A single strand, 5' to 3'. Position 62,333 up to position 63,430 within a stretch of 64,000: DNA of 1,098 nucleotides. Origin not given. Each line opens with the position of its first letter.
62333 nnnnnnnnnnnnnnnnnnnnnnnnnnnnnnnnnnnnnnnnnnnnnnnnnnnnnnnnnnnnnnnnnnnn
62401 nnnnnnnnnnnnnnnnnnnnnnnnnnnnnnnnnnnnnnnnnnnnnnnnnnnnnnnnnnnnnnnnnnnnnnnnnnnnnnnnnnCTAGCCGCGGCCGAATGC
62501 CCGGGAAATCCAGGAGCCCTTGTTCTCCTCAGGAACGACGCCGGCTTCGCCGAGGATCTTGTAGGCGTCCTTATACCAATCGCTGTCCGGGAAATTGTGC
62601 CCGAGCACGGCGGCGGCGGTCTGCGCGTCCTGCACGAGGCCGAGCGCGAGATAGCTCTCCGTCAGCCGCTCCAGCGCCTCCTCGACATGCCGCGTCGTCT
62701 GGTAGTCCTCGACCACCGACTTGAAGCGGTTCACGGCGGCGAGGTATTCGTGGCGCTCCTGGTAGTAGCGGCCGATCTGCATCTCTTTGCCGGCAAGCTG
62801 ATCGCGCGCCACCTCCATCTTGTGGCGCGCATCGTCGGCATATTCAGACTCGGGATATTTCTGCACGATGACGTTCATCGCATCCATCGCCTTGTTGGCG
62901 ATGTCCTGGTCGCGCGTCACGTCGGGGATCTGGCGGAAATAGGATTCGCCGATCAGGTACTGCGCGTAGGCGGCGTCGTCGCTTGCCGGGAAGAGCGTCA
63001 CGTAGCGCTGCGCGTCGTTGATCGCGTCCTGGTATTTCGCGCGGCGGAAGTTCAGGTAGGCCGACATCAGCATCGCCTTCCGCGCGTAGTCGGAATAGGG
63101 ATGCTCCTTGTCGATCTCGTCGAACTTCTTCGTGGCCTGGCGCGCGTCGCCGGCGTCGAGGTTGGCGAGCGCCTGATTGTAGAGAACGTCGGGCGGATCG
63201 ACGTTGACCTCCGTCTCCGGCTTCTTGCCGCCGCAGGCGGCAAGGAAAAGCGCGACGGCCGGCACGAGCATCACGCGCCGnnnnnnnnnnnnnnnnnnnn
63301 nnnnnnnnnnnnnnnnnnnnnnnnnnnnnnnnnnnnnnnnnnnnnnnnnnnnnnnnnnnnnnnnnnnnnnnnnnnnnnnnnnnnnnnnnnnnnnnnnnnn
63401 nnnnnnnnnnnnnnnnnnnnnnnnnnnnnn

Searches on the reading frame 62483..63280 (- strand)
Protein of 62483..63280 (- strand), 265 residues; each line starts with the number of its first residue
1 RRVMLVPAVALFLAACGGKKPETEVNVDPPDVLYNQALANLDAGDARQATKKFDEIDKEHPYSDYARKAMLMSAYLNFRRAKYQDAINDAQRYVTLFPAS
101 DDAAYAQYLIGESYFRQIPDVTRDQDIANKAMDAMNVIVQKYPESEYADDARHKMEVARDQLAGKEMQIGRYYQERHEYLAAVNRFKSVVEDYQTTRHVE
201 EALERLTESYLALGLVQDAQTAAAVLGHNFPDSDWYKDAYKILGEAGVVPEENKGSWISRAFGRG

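Call 53: find_homologous_proteins(query=window:62483-63280:-, max_evalue=1e-30)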
Query window:62483-63280:- (265 aa): 7997 proteins with E <= 1e-30 among 8000 candidates; the best 120 are listed.
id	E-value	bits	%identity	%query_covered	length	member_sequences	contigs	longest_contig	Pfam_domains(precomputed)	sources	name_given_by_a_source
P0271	5.3e-172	588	100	100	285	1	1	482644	PF13525.13,PF13512.13,PF13174.13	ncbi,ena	-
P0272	4.7e-163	559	95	99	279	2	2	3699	PF13525.13,PF13512.13,PF13174.13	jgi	jgi:outer membrane protein assembly factor BamD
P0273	2.2e-156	537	90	100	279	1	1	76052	PF13525.13,PF13432.13,PF13428.13,PF07719.24,PF13512.13,PF13174.13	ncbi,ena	-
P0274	7.7e-156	535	90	99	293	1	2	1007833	PF13525.13,PF13432.13,PF13512.13,PF13174.13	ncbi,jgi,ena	jgi:outer membrane protein assembly factor BamD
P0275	3.9e-152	523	89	99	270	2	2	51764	PF13525.13,PF13432.13,PF13512.13,PF13174.13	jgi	-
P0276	1.4e-151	521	88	99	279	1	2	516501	PF13525.13,PF13432.13,PF13512.13,PF13174.13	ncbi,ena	-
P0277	2.2e-151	521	88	99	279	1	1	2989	PF13525.13,PF13432.13,PF13428.13,PF13512.13,PF13174.13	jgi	-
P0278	1.2e-149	515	87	99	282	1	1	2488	PF13525.13,PF13512.13,PF13174.13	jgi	jgi:outer membrane protein assembly factor BamD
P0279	2.0e-149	514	86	100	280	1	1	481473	PF14559.13,PF09976.16,PF13525.13,PF13432.13,PF13428.13,PF13512.13,PF13174.13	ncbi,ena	-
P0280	4.3e-149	513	88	95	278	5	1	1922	PF14559.13,PF13525.13,PF13432.13,PF13512.13,PF13174.13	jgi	jgi:outer membrane protein assembly factor BamD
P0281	1.1e-147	509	87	94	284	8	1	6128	PF13525.13,PF13432.13,PF13512.13,PF13174.13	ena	-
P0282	1.3e-144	499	83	99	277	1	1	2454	PF14559.13,PF13525.13,PF13432.13,PF13512.13,PF13174.13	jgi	jgi:outer membrane protein assembly factor BamD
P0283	5.3e-144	497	88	93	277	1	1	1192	PF14559.13,PF13525.13,PF13432.13,PF13428.13,PF07719.24,PF13512.13,PF13174.13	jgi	jgi:outer membrane protein assembly factor BamD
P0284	7.7e-142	489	83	99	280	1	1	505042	PF14559.13,PF09976.16,PF13525.13,PF13432.13,PF13428.13,PF13512.13,PF13174.13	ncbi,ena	-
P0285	2.0e-141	488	86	97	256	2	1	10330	PF09976.16,PF13525.13,PF13432.13,PF13428.13,PF07719.24,PF13512.13,PF13174.13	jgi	jgi:outer membrane protein assembly factor BamD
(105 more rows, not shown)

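Call 54: find_encoding_contigs(protein=P0274, flank=10000, max_places=1)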
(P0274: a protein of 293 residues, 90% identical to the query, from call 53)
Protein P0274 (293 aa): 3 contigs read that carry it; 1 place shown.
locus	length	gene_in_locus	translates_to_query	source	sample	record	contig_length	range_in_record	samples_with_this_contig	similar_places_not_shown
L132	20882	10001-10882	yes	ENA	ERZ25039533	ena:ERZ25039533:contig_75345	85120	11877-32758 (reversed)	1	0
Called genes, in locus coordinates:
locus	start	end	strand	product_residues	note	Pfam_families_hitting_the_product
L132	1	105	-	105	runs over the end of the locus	-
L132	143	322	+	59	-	PF04101:Glyco_tran_28_C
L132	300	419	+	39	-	-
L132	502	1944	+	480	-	PF01225:Mur_ligase, PF08245:Mur_ligase_M, PF02875:Mur_ligase_C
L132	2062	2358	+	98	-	-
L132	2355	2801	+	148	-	PF02873:MurB_C (weak)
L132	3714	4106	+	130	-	PF01820:Dala_Dala_lig_N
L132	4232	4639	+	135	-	PF07478:Dala_Dala_lig_C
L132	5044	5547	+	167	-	PF03799:FtsQ_DivIB_C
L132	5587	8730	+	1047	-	PF14450:FtsA (weak), PF06723:MreB_Mbl (faint), PF02491:SHS2_FTSA, PF06277:EutA (weak), PF11104:PilM_2 (weak), PF14450:FtsA, PF00091:Tubulin, PF12327:FtsZ_C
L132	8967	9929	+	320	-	PF03331:LpxC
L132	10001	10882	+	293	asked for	PF13512:TPR_18, PF13525:YfiO, PF13174:TPR_6 (faint), PF13432:TPR_16 (faint)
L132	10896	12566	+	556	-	PF02463:SMC_N, PF13476:AAA_23, PF13304:AAA_21 (faint)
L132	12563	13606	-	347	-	PF12740:PETase (faint), PF03403:PAF-AH_p_II (faint), PF07224:Chlorophyllase, PF00561:Abhydrolase_1, PF12146:Hydrolase_4 (weak), PF12697:Abhydrolase_6 (weak), PF00326:Peptidase_S9 (weak)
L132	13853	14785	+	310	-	PF12833:HTH_18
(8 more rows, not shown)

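Call 55: find_encoding_contigs(protein=P0276, flank=10000, max_places=1)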
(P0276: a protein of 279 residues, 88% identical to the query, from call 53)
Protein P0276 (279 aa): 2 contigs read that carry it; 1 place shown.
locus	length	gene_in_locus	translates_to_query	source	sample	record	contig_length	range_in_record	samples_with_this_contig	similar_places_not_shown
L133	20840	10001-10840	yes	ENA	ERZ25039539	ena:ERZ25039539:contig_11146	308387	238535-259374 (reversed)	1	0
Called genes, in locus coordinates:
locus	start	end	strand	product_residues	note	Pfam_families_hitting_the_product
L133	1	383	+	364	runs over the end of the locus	PF03033:Glyco_transf_28, PF04101:Glyco_tran_28_C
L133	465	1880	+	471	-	PF01225:Mur_ligase, PF08245:Mur_ligase_M, PF02875:Mur_ligase_C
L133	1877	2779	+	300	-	PF01565:FAD_binding_4, PF02873:MurB_C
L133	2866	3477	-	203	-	PF09998:DUF2239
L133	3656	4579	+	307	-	PF01820:Dala_Dala_lig_N, PF07478:Dala_Dala_lig_C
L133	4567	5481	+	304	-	PF08478:POTRA_1, PF03799:FtsQ_DivIB_C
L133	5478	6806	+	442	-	PF14450:FtsA, PF02491:SHS2_FTSA, PF11104:PilM_2 (weak), PF00012:HSP70 (faint), PF06277:EutA, PF06723:MreB_Mbl, PF14450:FtsA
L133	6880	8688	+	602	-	PF00091:Tubulin, PF12327:FtsZ_C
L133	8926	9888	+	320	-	PF03331:LpxC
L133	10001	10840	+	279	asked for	PF13512:TPR_18, PF13432:TPR_16 (faint), PF13525:YfiO, PF13174:TPR_6 (faint)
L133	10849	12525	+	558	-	PF02463:SMC_N, PF13476:AAA_23, PF13304:AAA_21 (faint)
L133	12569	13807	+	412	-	PF00083:Sugar_tr, PF07690:MFS_1, PF12832:MFS_1_like, PF07690:MFS_1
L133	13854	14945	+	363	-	PF01757:Acyl_transf_3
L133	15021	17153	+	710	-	PF22745:Nlig-Ia, PF01653:DNA_ligase_aden, PF03120:OB_DNA_ligase, PF03119:DNA_ligase_ZBD (weak), PF12826:HHH_2, PF00533:BRCT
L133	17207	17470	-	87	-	-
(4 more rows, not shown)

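Call 56: find_encoding_contigs(protein=P0279, flank=10000, max_places=1)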
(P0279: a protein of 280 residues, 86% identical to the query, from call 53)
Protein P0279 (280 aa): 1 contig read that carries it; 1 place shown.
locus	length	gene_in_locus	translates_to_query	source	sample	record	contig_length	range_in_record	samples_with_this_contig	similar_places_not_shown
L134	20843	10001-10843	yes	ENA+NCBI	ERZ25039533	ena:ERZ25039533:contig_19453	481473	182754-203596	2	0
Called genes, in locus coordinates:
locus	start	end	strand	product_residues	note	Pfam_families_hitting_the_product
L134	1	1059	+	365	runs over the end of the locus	PF03033:Glyco_transf_28, PF13579:Glyco_trans_4_4 (faint), PF04101:Glyco_tran_28_C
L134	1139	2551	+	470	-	PF01225:Mur_ligase, PF08245:Mur_ligase_M, PF02875:Mur_ligase_C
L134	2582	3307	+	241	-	PF01565:FAD_binding_4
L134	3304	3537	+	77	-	PF02873:MurB_C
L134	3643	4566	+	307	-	PF01820:Dala_Dala_lig_N, PF07478:Dala_Dala_lig_C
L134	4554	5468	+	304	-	PF08478:POTRA_1, PF03799:FtsQ_DivIB_C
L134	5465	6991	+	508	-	PF14450:FtsA (weak), PF06723:MreB_Mbl (faint), PF02491:SHS2_FTSA, PF06277:EutA, PF11104:PilM_2 (weak), PF14450:FtsA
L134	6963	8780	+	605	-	PF00091:Tubulin, PF12327:FtsZ_C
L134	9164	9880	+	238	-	PF03331:LpxC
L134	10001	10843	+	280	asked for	PF09976:TPR_21 (weak), PF13512:TPR_18, PF13525:YfiO, PF13174:TPR_6 (faint), PF13428:TPR_14 (faint), PF13432:TPR_16 (faint), PF14559:TPR_19 (faint)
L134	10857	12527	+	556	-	PF02463:SMC_N, PF13401:AAA_22 (faint), PF13476:AAA_23, PF13555:AAA_29 (faint), PF13304:AAA_21 (faint)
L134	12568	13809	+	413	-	PF00083:Sugar_tr, PF07690:MFS_1, PF12832:MFS_1_like, PF07690:MFS_1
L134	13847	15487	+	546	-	PF22745:Nlig-Ia, PF01653:DNA_ligase_aden, PF03120:OB_DNA_ligase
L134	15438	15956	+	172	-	PF12826:HHH_2, PF00533:BRCT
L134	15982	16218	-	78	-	-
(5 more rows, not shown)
